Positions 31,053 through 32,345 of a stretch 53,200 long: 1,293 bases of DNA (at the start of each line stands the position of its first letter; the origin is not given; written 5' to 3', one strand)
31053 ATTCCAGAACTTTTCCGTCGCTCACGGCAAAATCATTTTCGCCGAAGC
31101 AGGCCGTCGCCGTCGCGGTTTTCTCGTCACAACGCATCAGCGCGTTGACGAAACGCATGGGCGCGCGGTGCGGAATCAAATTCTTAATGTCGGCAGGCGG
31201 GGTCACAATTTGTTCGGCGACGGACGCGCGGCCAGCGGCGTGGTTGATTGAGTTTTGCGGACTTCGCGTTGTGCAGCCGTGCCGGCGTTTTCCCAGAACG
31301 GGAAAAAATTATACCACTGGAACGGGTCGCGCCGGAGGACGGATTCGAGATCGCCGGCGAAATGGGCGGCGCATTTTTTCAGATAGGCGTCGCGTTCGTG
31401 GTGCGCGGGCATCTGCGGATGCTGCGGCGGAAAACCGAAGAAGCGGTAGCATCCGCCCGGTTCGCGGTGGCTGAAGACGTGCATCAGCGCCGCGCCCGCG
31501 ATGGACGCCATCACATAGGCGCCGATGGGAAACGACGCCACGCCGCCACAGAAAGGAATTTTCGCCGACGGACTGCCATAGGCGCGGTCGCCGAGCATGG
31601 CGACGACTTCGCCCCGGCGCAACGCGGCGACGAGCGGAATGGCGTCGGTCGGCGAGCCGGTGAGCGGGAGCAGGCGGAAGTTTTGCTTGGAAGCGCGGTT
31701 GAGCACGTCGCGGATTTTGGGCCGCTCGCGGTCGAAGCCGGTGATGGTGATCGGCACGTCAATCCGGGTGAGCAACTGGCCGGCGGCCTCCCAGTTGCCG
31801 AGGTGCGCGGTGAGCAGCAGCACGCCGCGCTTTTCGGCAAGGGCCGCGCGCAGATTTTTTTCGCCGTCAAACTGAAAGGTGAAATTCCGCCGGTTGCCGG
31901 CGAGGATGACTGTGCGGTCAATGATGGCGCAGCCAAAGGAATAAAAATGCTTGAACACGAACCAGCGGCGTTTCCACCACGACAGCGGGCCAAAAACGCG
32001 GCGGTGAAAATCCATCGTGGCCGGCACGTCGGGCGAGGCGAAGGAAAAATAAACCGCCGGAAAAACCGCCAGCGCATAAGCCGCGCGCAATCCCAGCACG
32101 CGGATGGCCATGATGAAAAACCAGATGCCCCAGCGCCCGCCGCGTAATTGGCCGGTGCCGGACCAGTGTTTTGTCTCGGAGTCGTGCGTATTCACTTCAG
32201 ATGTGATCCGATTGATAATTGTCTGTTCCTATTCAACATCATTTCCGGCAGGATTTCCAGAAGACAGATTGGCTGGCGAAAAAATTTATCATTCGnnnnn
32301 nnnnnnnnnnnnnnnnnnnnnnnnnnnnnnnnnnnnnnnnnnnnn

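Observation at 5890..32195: About 26-kb convergent two-operon lipid/pigment gene cluster: APE-like type II FAS core elaborated with halogenases, HxxxD acyltransferases, desaturase, deacetylase and a C45 Ntn-hydrolase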

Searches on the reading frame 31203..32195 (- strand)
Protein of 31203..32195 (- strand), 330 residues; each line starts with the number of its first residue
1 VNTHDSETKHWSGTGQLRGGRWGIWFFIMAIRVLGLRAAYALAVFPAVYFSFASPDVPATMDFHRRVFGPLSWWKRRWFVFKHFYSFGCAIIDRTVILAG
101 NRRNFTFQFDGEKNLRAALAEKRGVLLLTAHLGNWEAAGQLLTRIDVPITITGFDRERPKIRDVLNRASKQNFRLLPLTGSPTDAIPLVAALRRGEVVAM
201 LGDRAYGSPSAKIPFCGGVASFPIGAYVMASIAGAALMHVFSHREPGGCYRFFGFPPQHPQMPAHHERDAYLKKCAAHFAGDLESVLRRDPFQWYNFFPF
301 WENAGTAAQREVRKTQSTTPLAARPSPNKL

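Call 5: search_protein_families(library=pfam, proteins=[window:31203-32195:-], max_evalue=0.01)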
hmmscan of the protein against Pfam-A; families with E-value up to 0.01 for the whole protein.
window:31203-32195:- (330 aa): 1 family
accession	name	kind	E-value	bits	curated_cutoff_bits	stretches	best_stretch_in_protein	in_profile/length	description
PF03279.18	Lip_A_acyltrans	-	1.8e-21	77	22.3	1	22-301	17-293/295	Bacterial lipid A biosynthesis acyltransferase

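Call 8: search_protein_families(library=ncbifam, proteins=[window:31203-32195:-], max_evalue=0.01)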
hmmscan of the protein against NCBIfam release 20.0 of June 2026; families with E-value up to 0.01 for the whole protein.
window:31203-32195:- (330 aa): 12 families
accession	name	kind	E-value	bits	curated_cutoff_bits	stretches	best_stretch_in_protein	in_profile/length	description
NF005919.0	PRK07920.1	equivalog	5.1e-18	65.2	209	1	104-314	100-306/311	phosphatidylinositol mannoside acyltransferase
NF006487.0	PRK08905.1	equivalog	1.1e-13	50.9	281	1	106-295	85-267/290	lysophospholipid acyltransferase family protein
TIGR02207.1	lipid_A_htrB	subfamily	2.8e-10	40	297.8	1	72-294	67-284/303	LpxL/LpxP family Kdo(2)-lipid IV(A) lauroyl/palmitoleoyl acyltransferase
NF006270.0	PRK08419.1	equivalog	8.3e-10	38.4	248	1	82-298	70-285/298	lipid A biosynthesis lauroyl acyltransferase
NF005952.0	PRK08025.1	equivalog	2.5e-08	33.4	517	1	75-265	74-264/306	kdo(2)-lipid IV(A) palmitoleoyltransferase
NF005340.0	PRK06860.1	subfamily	3.3e-06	26.5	398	1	71-294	72-290/309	lipid A biosynthesis lauroyl acyltransferase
NF006438.0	PRK08734.1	equivalog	8.7e-06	25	363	1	108-294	98-278/305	lauroyl acyltransferase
NF004191.0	PRK05646.1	equivalog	1.5e-05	24.3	491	1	66-269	64-268/310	lipid A biosynthesis lauroyl acyltransferase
NF004190.0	PRK05645.1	equivalog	6.9e-05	22.1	377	1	109-243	98-229/295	lysophospholipid acyltransferase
NF006437.0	PRK08733.1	equivalog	7.4e-05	22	540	1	106-252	109-251/306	LpxL/LpxP family Kdo(2)-lipid IV(A) lauroyl/palmitoleoyl acyltransferase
NF005150.0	PRK06628.1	equivalog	0.00022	20.8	350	1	121-221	112-210/290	lipid A biosynthesis lauroyl acyltransferase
NF005120.0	PRK06553.1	equivalog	0.00039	19.9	273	1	112-301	121-306/308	lipid A biosynthesis lauroyl acyltransferase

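Call 57: find_related_loci(query=window:31203-32195:-, collection=genome_contigs, flank=10000)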
Query window:31203-32195:- (330 aa) in genome_contigs; peptide patterns used: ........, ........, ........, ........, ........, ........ (x = any residue, [..] = any of these).
179 stretches matched a pattern; 111 encode a relative of the query (tblastn E <= 1e-3); the best 80 are kept; 79 distinct loci.
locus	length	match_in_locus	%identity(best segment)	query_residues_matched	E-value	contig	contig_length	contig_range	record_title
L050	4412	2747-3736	78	1-330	0e+0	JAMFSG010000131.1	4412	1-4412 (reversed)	MAG: Verrucomicrobia bacterium isolate NGEE_A_bin31 k127_647284, whole genome shotgun sequence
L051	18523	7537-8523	80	1-329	1e-178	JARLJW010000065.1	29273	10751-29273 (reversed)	MAG: Verrucomicrobiia bacterium isolate MAG_BO64 MetaBAT2_Bin_64_Oxic_k141_1355138, whole genome shotgun sequence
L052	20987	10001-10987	77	1-329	2e-174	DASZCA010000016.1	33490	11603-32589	MAG TPA_asm: Verrucomicrobiia bacterium isolate SMAG_U6430 k141_10095, whole genome shotgun sequence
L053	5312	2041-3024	80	1-329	4e-177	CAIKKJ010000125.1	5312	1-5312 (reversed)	MAG: uncultured Verrucomicrobia subdivision 3 bacterium isolate Umea1_bin-1418 genome assembly, contig: bin-1418:125/213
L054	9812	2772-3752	70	1-329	1e-155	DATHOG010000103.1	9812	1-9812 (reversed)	MAG TPA_asm: Candidatus Sulfotelmatobacter sp. isolate SMAG_U12678 k141_3444197, whole genome shotgun sequence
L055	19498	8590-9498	74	1-303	4e-155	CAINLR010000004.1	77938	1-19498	MAG: uncultured Verrucomicrobia subdivision 3 bacterium isolate MJ-time_bin-3030 genome assembly, contig: bin-3030:004/1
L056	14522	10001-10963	70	6-325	7e-155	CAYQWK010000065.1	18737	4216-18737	MAG TPA_asm: uncultured Bifidobacteriaceae bacterium isolate SRP257259_co1_135 genome assembly, contig: NODE_3576_length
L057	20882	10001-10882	74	10-303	4e-151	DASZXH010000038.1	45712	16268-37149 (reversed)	MAG TPA_asm: Verrucomicrobiia bacterium isolate SMAG_U6178 k141_1054179, whole genome shotgun sequence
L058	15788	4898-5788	74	6-302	3e-150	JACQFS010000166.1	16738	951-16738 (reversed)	MAG: Verrucomicrobia bacterium isolate NC_groundwater_1053_Pr1_S-0.65um_64_11 Montesol18_Sp65_coassembly_scaffold_932214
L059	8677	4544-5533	67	1-329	2e-150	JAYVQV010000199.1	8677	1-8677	MAG: Limisphaerales bacterium isolate GL72_UP_metabinner_105_sub GL72_UP_metabinner_105_sub_198, whole genome shotgun se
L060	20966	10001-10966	68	1-329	1e-149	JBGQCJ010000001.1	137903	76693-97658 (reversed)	MAG: Verrucomicrobiia bacterium isolate OBJ2_061818_110_42 k141_374960_length_137903_cov_16.0971, whole genome shotgun s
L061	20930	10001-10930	70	9-319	2e-149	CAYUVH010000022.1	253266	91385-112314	MAG TPA_asm: uncultured Verrucomicrobiota bacterium isolate binchicken_co200_328 genome assembly, contig: k141_1033133,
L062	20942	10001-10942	69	10-329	1e-148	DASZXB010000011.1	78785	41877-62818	MAG TPA_asm: Verrucomicrobiia bacterium isolate SMAG_U6172 k141_4945, whole genome shotgun sequence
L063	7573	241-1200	68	6-330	1e-148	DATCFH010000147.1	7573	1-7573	MAG TPA_asm: Verrucomicrobiia bacterium isolate SMAG_U7775 k141_196201, whole genome shotgun sequence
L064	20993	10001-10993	67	1-329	2e-148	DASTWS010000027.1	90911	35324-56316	MAG TPA_asm: Verrucomicrobiia bacterium isolate SMAG_U2394 k141_337601, whole genome shotgun sequence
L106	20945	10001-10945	70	6-320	5e-147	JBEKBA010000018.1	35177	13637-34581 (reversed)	MAG: Verrucomicrobiota bacterium isolate SPRUCE 125 SPRUCE_125_18, whole genome shotgun sequence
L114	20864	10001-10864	32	10-302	5e-42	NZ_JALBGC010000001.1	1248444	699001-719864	Hymenobacter cyanobacteriorum strain DH14 contig1, whole genome shotgun sequence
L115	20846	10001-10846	31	15-301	5e-41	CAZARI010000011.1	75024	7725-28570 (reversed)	MAG TPA_asm: uncultured Cryomorphaceae bacterium isolate SRP220891_co3_632 genome assembly, contig: NODE_212_length_7502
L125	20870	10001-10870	28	15-301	3e-37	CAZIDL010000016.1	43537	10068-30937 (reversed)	MAG TPA_asm: uncultured Weeksellaceae bacterium isolate SRP185896_co1_359 genome assembly, contig: NODE_238_length_43537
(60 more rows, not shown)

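Call 64: search_protein_families(library=pfam, proteins=[L106:1087-1887:+, L106:1884-3143:+, L106:3177-3845:-, L106:3842-5104:-, L106:5094-6671:-, L106:6788-8290:+, L106:8323-8982:-, L106:8997-9575:-, L060:5041-6585:+, L060:6657-7871:-], max_evalue=0.0001)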
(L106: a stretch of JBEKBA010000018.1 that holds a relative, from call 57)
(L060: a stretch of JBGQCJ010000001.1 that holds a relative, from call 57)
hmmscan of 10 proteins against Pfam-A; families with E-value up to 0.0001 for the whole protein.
L106:1087-1887:+ (266 aa): 6 families
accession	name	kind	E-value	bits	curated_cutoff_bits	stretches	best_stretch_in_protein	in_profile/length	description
PF13649.12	Methyltransf_25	-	2e-15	57.7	27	1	93-189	1-94/97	Methyltransferase domain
PF08241.18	Methyltransf_11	-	3e-13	50.6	21.2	1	94-184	1-86/95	Methyltransferase domain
PF08242.18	Methyltransf_12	-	2e-08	35.3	30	1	94-193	1-97/98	Methyltransferase domain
PF13847.12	Methyltransf_31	-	4.4e-08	33.4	27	1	89-198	3-113/145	Methyltransferase domain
PF13489.12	Methyltransf_23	-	4.3e-07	30.2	27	1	77-248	11-161/164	Methyltransferase domain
PF01209.24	Ubie_methyltran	-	2.6e-05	24.1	20.1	1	89-187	47-142/233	ubiE/COQ5 methyltransferase family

L106:1884-3143:+ (419 aa): 2 families
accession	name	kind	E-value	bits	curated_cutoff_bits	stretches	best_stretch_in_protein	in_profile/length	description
PF04820.20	Trp_halogenase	-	2.3e-23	83.2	21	2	102-352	150-387/458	Tryptophan halogenase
PF01494.25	FAD_binding_3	-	9.3e-12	45.3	22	1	11-321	3-318/349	FAD binding domain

L106:3177-3845:- (222 aa): 0 families

L106:3842-5104:- (420 aa): 8 families
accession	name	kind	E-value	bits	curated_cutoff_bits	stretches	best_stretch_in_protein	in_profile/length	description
PF04820.20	Trp_halogenase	-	1.3e-25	90.7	21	2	91-375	144-410/458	Tryptophan halogenase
PF01494.25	FAD_binding_3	-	2.6e-20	73.4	22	1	4-326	1-325/349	FAD binding domain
PF12831.13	FAD_oxidored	-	5.7e-11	42.8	27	1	6-168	1-151/416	FAD dependent oxidoreductase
PF01266.30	DAO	-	2.7e-09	37.4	27.9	0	6-36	1-31/353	FAD dependent oxidoreductase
PF00890.30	FAD_binding_2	-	8.7e-08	32.2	20.4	0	6-35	1-30/414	FAD binding domain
PF13450.12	NAD_binding_8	-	3.4e-07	30.9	21.9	1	9-36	1-28/68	NAD(P)-binding Rossmann-like domain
PF07992.20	Pyr_redox_2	-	2.3e-06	27.7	26.1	0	6-35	2-32/291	Pyridine nucleotide-disulphide oxidoreductase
PF13738.12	Pyr_redox_3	-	3.4e-05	23.7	30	0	8-36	1-30/305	Pyridine nucleotide-disulphide oxidoreductase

L106:5094-6671:- (525 aa): 1 family
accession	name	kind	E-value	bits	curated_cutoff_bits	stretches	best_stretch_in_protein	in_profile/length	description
PF00221.24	Lyase_aromatic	-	1.2e-153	512.6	27.3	1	9-483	1-465/466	Aromatic amino acid lyase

L106:6788-8290:+ (500 aa): 4 families
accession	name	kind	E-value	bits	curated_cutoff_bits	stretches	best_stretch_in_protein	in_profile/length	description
PF01593.30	Amino_oxidase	-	9.3e-21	75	19.8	1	13-482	1-437/443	Flavin containing amine oxidoreductase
PF13450.12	NAD_binding_8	-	1.5e-12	48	21.9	1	8-75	1-68/68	NAD(P)-binding Rossmann-like domain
PF01266.30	DAO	-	1.8e-11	44.6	27.9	1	227-295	149-217/353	FAD dependent oxidoreductase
PF00890.30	FAD_binding_2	-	1.7e-05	24.7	20.4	0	6-45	2-40/414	FAD binding domain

L106:8323-8982:- (219 aa): 0 families

L106:8997-9575:- (192 aa): 4 families
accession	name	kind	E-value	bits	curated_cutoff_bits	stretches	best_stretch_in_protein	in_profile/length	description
PF13646.12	HEAT_2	-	1.3e-14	54.6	27.7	2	133-191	1-60/88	HEAT repeats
PF00514.29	Arm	-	2.5e-10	40.5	20.6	0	131-156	12-37/41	Armadillo/beta-catenin-like repeat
PF02985.28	HEAT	-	5e-08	32.9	23.5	0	68-93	2-27/31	HEAT repeat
PF13513.12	HEAT_EZ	-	1.5e-06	29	27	0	130-155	27-52/55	HEAT-like repeat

L060:5041-6585:+ (514 aa): 6 families
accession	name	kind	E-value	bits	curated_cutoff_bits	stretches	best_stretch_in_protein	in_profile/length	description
PF01593.30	Amino_oxidase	-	6.6e-18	65.6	19.8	1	27-496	1-437/443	Flavin containing amine oxidoreductase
PF13450.12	NAD_binding_8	-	1.8e-12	47.8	21.9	1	22-88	1-67/68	NAD(P)-binding Rossmann-like domain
PF01266.30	DAO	-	7.5e-11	42.6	27.9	0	240-304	148-213/353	FAD dependent oxidoreductase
PF03486.20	HI0933_like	-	1.5e-06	28.3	50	0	239-298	107-166/244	HI0933-like protein Rossmann domain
PF00890.30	FAD_binding_2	-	6.8e-06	26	20.4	0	20-59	2-40/414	FAD binding domain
PF07992.20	Pyr_redox_2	-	2.8e-05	24.1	26.1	0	19-47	2-30/291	Pyridine nucleotide-disulphide oxidoreductase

L060:6657-7871:- (404 aa): 5 families
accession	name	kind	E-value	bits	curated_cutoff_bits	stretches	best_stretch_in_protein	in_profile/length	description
PF13646.12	HEAT_2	-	1.5e-13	51.2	27.7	1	318-396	7-86/88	HEAT repeats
PF02985.28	HEAT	-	3.3e-07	30.4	23.5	0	279-304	2-27/31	HEAT repeat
PF13513.12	HEAT_EZ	-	5.2e-07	30.5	27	0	336-366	22-52/55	HEAT-like repeat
PF00514.29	Arm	-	2.6e-06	27.7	20.6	0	342-367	12-37/41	Armadillo/beta-catenin-like repeat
PF03130.22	HEAT_PBS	-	9e-05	23.1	20.9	0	332-353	6-27/27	PBS lyase HEAT-like repeat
